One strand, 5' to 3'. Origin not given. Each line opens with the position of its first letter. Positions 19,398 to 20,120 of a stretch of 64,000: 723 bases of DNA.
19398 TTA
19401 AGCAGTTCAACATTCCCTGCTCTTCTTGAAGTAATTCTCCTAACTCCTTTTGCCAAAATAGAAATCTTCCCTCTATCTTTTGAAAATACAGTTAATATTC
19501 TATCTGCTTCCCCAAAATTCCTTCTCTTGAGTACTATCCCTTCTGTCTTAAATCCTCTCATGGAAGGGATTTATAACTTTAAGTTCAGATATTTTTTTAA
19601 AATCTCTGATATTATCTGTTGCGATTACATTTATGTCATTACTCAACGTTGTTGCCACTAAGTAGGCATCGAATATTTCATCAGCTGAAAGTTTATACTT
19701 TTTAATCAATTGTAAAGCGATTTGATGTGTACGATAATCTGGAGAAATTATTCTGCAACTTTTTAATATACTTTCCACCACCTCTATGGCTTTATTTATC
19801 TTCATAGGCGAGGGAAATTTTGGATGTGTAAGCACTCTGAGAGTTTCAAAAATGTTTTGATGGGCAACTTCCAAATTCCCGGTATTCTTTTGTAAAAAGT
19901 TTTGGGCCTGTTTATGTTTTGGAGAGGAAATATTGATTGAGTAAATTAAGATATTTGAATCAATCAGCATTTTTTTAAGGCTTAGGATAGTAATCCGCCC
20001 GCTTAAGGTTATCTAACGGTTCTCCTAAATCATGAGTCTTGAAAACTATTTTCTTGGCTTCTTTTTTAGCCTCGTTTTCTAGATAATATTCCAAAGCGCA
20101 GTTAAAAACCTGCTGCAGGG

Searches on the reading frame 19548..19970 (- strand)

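Call 66: search_protein_families(library=pfam, proteins=[window:19548-19970:-], max_evalue=0.001)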
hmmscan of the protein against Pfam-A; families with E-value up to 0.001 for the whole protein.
window:19548-19970:- (140 aa): 1 family
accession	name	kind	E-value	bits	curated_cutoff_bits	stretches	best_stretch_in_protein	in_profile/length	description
PF01850.27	PIN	-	1e-11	46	23.6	1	1-128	1-118/120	PIN domain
